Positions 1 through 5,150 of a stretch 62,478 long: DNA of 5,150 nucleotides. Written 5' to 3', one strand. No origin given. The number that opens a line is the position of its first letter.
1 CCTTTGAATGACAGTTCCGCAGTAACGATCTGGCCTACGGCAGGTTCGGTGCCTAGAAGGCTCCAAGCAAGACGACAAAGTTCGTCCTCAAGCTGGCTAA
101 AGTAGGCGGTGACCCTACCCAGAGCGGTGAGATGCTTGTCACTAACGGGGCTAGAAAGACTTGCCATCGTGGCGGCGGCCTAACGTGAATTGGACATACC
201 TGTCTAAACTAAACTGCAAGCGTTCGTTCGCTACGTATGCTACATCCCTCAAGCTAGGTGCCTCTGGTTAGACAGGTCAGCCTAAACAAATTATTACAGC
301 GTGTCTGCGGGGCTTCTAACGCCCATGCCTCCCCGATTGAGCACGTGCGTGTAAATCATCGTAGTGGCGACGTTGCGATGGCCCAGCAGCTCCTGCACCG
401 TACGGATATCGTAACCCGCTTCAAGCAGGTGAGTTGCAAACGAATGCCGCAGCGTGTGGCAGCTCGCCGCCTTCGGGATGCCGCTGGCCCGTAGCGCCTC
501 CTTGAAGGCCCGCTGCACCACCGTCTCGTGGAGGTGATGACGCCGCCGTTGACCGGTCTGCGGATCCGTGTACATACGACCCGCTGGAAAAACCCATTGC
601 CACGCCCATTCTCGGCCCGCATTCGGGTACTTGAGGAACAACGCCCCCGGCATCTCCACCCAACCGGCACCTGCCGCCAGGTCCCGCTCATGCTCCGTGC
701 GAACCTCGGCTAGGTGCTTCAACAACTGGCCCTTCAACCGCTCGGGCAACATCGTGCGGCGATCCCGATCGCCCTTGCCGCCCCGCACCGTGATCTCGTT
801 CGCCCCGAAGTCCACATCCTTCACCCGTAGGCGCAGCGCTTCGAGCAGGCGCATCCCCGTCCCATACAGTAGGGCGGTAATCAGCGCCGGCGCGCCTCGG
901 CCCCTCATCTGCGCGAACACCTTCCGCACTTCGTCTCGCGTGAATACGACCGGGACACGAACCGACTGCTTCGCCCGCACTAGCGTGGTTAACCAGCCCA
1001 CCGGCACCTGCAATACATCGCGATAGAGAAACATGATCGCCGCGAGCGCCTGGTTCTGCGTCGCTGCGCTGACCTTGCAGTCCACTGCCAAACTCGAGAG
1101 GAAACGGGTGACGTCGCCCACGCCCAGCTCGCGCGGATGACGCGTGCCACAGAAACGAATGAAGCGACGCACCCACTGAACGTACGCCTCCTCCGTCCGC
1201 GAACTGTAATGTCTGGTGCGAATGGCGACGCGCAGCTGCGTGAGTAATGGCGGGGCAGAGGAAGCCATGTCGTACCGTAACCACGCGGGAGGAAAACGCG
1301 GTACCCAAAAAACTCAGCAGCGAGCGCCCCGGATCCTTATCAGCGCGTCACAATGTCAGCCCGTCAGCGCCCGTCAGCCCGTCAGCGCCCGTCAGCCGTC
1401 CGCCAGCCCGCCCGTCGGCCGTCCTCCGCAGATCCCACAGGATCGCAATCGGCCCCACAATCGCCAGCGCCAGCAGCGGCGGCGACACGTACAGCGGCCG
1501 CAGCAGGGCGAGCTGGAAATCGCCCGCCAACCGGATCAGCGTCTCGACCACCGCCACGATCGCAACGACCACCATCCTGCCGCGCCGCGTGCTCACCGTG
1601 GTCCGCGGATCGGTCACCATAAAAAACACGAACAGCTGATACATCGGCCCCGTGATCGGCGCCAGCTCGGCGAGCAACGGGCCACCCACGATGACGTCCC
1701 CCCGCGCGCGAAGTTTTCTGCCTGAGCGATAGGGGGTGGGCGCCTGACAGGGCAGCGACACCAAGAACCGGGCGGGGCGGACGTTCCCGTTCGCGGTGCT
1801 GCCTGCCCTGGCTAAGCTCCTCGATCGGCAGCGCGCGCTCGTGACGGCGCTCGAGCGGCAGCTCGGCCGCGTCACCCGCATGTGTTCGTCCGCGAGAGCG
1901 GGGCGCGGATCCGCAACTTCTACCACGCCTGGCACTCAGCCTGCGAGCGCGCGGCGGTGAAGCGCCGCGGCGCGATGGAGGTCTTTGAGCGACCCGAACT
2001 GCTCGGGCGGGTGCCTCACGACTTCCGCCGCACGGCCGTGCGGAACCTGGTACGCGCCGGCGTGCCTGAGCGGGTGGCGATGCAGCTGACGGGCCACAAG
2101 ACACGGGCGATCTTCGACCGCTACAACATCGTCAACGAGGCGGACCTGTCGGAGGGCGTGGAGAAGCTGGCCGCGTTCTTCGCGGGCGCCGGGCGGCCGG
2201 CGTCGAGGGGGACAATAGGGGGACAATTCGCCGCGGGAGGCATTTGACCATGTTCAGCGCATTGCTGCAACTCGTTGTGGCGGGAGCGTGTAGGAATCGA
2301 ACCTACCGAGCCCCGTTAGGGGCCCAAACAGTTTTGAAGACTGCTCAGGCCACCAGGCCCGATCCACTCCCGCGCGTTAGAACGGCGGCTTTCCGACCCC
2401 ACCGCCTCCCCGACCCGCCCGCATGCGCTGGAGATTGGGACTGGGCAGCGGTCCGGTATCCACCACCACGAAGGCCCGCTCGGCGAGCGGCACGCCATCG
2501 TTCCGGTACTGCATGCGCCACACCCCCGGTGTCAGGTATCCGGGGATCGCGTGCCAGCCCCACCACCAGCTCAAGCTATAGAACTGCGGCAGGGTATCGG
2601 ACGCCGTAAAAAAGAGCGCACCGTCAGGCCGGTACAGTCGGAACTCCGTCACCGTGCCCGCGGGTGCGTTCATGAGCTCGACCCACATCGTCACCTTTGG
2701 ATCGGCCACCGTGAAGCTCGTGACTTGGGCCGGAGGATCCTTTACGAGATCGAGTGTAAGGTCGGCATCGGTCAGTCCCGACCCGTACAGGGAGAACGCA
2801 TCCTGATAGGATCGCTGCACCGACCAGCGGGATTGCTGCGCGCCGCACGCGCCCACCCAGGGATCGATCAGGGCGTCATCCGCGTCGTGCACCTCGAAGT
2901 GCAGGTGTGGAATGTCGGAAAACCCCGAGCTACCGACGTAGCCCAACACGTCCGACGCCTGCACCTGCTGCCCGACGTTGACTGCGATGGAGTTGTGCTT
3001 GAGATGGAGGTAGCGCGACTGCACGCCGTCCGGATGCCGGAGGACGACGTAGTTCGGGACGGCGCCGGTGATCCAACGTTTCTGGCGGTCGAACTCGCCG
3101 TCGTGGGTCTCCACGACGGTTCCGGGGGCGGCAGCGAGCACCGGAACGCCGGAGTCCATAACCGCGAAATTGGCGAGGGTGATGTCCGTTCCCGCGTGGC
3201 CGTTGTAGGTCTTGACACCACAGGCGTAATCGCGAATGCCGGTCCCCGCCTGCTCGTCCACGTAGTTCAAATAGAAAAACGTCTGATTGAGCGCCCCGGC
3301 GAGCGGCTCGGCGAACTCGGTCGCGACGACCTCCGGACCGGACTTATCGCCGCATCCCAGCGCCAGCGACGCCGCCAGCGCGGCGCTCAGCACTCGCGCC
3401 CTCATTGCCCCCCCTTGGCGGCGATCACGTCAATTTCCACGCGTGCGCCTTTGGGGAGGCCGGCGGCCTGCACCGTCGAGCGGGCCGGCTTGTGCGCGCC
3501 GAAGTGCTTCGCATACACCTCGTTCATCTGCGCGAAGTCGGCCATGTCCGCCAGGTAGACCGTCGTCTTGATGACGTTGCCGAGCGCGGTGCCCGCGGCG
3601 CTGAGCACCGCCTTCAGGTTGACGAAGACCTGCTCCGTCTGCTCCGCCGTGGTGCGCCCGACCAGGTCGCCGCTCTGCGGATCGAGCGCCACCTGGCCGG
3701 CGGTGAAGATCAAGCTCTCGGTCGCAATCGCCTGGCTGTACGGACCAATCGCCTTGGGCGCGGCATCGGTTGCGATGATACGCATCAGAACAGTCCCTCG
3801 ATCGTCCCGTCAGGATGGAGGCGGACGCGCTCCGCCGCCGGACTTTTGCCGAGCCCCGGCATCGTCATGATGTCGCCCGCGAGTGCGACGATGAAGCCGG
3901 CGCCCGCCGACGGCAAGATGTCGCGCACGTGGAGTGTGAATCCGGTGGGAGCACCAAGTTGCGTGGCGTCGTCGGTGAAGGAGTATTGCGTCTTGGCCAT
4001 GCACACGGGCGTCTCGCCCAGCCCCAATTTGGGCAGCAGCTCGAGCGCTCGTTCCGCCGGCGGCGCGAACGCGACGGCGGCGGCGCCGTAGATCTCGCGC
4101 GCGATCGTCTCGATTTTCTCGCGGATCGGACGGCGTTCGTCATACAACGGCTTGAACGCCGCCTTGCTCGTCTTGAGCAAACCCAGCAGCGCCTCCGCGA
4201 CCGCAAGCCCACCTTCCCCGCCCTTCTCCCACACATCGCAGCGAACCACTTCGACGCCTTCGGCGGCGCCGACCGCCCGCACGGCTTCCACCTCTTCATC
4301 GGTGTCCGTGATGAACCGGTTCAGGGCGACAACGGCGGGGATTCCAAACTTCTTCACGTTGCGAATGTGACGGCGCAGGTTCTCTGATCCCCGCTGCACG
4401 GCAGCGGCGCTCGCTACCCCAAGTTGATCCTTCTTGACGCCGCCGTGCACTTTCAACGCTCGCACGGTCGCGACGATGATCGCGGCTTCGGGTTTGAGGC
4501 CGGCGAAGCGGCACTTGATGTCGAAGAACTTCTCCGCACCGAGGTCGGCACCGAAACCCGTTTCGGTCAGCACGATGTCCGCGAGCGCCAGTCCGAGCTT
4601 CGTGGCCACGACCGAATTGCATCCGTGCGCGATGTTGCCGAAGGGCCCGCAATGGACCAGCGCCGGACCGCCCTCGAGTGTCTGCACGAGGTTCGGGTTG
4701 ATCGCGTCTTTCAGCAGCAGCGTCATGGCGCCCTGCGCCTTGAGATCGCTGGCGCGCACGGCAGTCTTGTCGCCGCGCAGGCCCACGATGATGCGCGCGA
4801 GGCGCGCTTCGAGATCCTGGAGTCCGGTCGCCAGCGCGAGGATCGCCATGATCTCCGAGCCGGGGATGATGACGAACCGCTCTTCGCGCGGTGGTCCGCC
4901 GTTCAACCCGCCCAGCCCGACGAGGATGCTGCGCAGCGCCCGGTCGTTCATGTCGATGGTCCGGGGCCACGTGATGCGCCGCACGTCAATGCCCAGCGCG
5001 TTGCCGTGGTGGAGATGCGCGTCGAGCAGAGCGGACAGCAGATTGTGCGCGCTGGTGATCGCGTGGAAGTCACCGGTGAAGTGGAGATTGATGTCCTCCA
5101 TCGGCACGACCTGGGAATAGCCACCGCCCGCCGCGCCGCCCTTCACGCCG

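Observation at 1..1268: Integron platform in the 'inverted' orientation: att-like site and cassette-like ORF lie beyond the 3' end of intI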

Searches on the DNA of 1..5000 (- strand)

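Call 6: search_rna_families(source=window, start=1, end=5000, threshold=evalue, max_evalue=10)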
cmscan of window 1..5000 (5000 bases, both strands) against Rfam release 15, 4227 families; matches with E-value up to 10: 4.
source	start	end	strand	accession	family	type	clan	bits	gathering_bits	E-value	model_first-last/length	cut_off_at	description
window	2282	2371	-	RF01852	tRNA-Sec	Gene; tRNA;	CL00001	80.5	47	4.3e-16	1-91/91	no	Selenocysteine transfer RNA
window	1500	1583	-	RF00312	snoZ206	Gene; snRNA; snoRNA; CD-box;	-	18.4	50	8.5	1-129/129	no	Small nucleolar RNA Z206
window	4745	4792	-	RF00989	mir-492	Gene; miRNA;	-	18.2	76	1.4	1-75/75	no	mir-492 microRNA precursor family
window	4726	4825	+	RF00052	lin-4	Gene; miRNA;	-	18.2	40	5.7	1-80/80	no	lin-4 microRNA precursor family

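Call 40: search_with_rna_model(model_id=R1, source=window, start=1, end=3000, filters=off, max_evalue=10, show_alignments=3)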
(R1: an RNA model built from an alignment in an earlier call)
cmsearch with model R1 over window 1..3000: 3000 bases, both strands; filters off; matches with E-value up to 10: 16.
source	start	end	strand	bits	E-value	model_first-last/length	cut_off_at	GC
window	2840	2888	+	8.6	0.28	1-90/90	no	0.73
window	178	273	-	8.1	0.38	1-90/90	no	0.48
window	178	273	+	7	0.81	1-90/90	no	0.48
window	1482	1604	+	6.6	1.1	1-90/90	no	0.7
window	1526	1606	-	6.3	1.3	1-90/90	no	0.7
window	694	747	-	5.2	2.5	1-90/90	no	0.63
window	469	509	-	4.1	5.1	1-90/90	no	0.71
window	1949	2033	-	4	5.6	1-90/90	no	0.73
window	1742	1817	-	4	5.7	1-90/90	no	0.71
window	2027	2044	+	3.8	6.4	1-90/90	no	0.83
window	2301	2382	-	3.3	8.7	1-90/90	no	0.61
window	2941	2998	+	3.2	9.2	1-90/90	no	0.66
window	1647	1682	-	3.2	9.4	1-90/90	no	0.78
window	754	783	-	3.2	9.6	1-90/90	no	0.77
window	2144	2194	-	3.2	9.7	1-90/90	no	0.75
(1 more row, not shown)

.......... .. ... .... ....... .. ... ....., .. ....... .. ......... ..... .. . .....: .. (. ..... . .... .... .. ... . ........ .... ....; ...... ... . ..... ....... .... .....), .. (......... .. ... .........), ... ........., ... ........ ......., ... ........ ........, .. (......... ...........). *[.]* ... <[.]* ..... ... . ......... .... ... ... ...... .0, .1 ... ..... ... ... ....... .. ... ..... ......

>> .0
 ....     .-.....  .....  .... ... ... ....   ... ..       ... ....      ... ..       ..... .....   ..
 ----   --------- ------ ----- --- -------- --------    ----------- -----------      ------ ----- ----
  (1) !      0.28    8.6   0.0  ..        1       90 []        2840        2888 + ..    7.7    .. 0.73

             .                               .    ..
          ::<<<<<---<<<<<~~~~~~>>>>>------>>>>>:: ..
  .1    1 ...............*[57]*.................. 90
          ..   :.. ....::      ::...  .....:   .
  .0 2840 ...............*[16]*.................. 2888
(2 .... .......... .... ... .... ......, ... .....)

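Call 42: search_with_rna_model(model_id=R1, sources=[L060, L061, L062, L063, L064, L065, L066, L067, L068, L069, L070, L071, L072, L073, L074, L075, L076, L077, L078, L079, L080, L081, L082, L083, L084, L085, L086, L087, L088, L089, L090, L091, L092, L093, L094, L095, L096, L097, L098, L099, L100, L101, L102, L103, L104, L105, L106, L107, L108, L109, L110, L111, L112, L113, L114, L115, L116, L117, L118, L119, L120, L121, L122, L123, L124, L125, L126, L127, L128, L129, L130, L131, L132, L133, L134, L135, L136, L137, L138, L139], max_evalue=0.01)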
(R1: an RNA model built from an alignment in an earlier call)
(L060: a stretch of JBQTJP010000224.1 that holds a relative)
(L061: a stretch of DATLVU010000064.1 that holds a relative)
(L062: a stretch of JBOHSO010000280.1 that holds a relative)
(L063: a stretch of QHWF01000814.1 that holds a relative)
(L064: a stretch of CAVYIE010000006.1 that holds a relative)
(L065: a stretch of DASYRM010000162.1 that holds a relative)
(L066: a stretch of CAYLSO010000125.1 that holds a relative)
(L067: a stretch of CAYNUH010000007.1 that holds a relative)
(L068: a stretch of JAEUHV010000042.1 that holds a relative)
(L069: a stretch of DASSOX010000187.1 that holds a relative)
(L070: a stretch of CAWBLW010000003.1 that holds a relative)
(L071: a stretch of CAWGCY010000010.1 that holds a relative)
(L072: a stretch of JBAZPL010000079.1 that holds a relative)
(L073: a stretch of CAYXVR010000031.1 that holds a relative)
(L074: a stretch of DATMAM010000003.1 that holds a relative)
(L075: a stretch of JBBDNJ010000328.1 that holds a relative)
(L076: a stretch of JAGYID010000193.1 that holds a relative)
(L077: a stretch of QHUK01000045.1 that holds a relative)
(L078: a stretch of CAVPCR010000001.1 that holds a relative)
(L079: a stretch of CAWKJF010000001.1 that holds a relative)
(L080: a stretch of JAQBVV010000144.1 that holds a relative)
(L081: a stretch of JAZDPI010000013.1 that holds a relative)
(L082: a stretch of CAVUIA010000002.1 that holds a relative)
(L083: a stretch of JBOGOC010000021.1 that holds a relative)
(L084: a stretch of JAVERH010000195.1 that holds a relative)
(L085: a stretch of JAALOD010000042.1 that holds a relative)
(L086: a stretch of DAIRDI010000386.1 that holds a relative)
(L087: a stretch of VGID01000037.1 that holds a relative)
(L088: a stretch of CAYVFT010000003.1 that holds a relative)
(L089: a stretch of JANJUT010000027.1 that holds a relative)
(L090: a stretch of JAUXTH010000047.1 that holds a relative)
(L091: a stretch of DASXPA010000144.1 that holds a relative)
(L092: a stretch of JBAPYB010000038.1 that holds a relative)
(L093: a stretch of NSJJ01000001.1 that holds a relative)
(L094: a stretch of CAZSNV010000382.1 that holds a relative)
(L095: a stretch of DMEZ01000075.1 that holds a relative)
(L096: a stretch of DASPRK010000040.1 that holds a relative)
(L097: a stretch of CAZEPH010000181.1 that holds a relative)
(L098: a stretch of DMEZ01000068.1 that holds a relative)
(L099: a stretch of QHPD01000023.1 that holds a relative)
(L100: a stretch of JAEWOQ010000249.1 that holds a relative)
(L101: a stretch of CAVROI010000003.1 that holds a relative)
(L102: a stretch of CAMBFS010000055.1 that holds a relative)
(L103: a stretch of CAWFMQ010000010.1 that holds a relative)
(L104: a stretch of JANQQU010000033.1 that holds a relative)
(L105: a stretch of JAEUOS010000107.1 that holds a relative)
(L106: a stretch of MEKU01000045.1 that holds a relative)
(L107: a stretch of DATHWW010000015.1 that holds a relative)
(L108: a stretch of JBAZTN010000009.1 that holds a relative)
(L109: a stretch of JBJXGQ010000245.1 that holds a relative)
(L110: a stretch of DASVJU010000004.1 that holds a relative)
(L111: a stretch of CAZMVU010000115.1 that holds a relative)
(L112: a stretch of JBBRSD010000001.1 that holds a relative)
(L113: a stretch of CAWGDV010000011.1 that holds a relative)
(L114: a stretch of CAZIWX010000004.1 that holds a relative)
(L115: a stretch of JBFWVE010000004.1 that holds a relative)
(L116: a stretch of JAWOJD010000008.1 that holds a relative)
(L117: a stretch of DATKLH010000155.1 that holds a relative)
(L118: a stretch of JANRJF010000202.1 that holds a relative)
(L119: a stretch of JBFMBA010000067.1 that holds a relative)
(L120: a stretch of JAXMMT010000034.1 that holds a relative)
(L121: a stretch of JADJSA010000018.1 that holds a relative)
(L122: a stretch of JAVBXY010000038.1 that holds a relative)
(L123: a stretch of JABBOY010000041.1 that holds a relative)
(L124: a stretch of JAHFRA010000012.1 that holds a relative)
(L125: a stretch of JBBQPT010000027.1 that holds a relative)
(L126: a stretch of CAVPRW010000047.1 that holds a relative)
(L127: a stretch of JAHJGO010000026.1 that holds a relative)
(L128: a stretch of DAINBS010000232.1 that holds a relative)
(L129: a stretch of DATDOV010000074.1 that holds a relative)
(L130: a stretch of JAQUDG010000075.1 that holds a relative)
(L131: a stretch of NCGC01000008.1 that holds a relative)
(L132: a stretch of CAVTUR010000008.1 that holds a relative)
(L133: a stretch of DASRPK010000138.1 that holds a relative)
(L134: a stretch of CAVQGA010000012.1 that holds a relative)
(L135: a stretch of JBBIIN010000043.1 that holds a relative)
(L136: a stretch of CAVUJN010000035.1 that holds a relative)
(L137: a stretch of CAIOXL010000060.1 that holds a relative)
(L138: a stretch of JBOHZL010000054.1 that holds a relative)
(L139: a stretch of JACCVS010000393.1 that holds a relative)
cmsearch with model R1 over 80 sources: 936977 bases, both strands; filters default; matches with E-value up to 0.01: 90.
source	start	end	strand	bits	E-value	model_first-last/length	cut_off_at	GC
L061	11442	11542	+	72.8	6.2e-17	1-90/90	no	0.54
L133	11435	11551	+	45.7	2.8e-09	1-90/90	no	0.6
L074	4517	4615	+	45.1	4.1e-09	1-90/90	no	0.69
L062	3160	3304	+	43.7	1e-08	1-90/90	no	0.68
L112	11846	11928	+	41.3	4.8e-08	1-90/90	no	0.65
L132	3220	3313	+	41.1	5.5e-08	1-90/90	no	0.63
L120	9868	9966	+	40.5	8.4e-08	1-90/90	no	0.58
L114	11985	12117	+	40.2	1e-07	1-90/90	no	0.41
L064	19707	19766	+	39.7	1.4e-07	1-90/90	no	0.67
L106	2243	2321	+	39.4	1.8e-07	1-90/90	no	0.65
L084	3236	3324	+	39.2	2e-07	1-90/90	no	0.64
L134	17290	17388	+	39.1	2e-07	1-90/90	no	0.73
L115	12594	12701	+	37.6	5.4e-07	1-90/90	no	0.63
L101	11839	11974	+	37.6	5.5e-07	1-90/90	no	0.62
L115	12086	12193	+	37.6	5.7e-07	1-90/90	no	0.62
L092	15208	15282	+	37.4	6.3e-07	1-90/90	no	0.71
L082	12964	13076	+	37.1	7.8e-07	1-90/90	no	0.64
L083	5347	5440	+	36.7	9.9e-07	1-90/90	no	0.66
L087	1351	1464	-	35.7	2e-06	1-90/90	no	0.6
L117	57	150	-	35.5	2.1e-06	1-90/90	no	0.67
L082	12532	12641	+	35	3e-06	1-90/90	no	0.66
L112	12543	12627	+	34.9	3.3e-06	1-90/90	no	0.64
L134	13061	13200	+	34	5.9e-06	1-90/90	no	0.71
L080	7533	7601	+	33.9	6.1e-06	1-90/90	no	0.68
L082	16101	16222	+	33.2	9.5e-06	1-90/90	no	0.67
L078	12808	12867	+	33.2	9.8e-06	1-90/90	no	0.7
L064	16254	16321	+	33.1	1e-05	1-90/90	no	0.68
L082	11768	11877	+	32.9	1.2e-05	1-90/90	no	0.62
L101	13837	13975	+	32.9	1.2e-05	1-90/90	no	0.61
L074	6771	6865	+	32.7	1.4e-05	1-90/90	no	0.68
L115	11515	11625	+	32.6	1.5e-05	1-90/90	no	0.63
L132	3856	3944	+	31.9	2.3e-05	1-90/90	no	0.63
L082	19072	19131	+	31.8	2.4e-05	1-90/90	no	0.55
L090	860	949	-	31.6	2.8e-05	1-90/90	no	0.54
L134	15925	16027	+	31.4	3.2e-05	1-90/90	no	0.63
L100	4233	4373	+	31.1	3.7e-05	1-87/90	3'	0.67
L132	13434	13521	+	30.5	5.7e-05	1-90/90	no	0.58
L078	14334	14430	+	30.4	5.8e-05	1-90/90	no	0.7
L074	2748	2835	+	30.2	6.7e-05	1-90/90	no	0.66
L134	11778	11905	+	30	7.9e-05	1-90/90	no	0.56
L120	8342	8428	+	29.9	8.1e-05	1-90/90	no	0.61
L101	12570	12706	+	29.5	0.0001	1-90/90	no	0.63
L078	11470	11570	+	29.5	0.00011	1-90/90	no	0.75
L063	4025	4083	+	29.4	0.00012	1-90/90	no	0.64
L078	13636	13736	+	29.4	0.00012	1-90/90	no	0.75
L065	4297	4346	+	28.8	0.00017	1-74/90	3'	0.74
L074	7210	7305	+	28.8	0.00017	1-90/90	no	0.69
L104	1008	1143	-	28.7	0.00018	1-90/90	no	0.44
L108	9008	9096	-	28.2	0.00025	1-90/90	no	0.48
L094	3803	3893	+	28.1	0.00027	1-90/90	no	0.53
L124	9522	9611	-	27.8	0.00033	1-90/90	no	0.51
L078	14645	14741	+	27.5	0.0004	1-90/90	no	0.74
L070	14983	15080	+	27.3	0.00045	1-90/90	no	0.73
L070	20644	20741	+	27.3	0.00045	1-90/90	no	0.73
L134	16616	16756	+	27.3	0.00046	1-90/90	no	0.73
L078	14958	15057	+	26.8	0.00063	1-90/90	no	0.74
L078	15274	15373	+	26.8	0.00063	1-90/90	no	0.74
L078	15590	15689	+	26.8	0.00063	1-90/90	no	0.74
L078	11785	11880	+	26.6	0.00071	1-90/90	no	0.73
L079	7602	7725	-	26.5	0.00077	1-90/90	no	0.58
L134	12257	12384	+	26.4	0.00082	1-90/90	no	0.61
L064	11446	11536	+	26.3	0.00088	1-90/90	no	0.69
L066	12331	12431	+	26.1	0.00098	1-90/90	no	0.72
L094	3545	3635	+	26.1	0.00098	1-90/90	no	0.56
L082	18202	18263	+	26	0.001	1-90/90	no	0.63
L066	13007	13108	+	26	0.0011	1-90/90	no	0.74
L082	17335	17445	+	26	0.0011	1-90/90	no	0.66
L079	4660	4782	-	25.7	0.0013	1-90/90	no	0.59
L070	14479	14576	+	25.6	0.0013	1-90/90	no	0.74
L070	20141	20238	+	25.6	0.0013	1-90/90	no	0.74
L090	2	90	-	25.4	0.0015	1-90/90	no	0.57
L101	13297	13434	+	25.3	0.0017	1-90/90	no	0.64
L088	4249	4338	-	25.2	0.0017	1-90/90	no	0.58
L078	19567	19663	+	24.7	0.0024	1-90/90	no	0.66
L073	12219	12296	+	24.7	0.0025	1-90/90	no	0.68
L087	4240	4326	-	24.6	0.0026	1-90/90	no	0.62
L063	3495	3582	+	24.5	0.0028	1-90/90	no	0.67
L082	15335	15441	+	24.5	0.0028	1-90/90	no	0.64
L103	11992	12082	+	24.4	0.0029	1-90/90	no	0.65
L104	3848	3983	-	24.2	0.0033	1-90/90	no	0.44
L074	8822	8893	+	23.7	0.0048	1-90/90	no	0.65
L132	12886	12984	+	23.6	0.0049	1-90/90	no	0.57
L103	14359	14418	+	23.4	0.0055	1-90/90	no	0.65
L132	3220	3313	-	23.4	0.0056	1-90/90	no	0.63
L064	17483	17572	+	23.4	0.0058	1-90/90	no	0.68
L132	12377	12468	-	23.1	0.0072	1-90/90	no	0.57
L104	90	226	-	22.9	0.0078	1-90/90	no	0.46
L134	13878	14007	+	22.9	0.0078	1-90/90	no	0.58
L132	6013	6103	+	22.7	0.009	1-90/90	no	0.63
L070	15553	15653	+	22.5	0.01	1-90/90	no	0.75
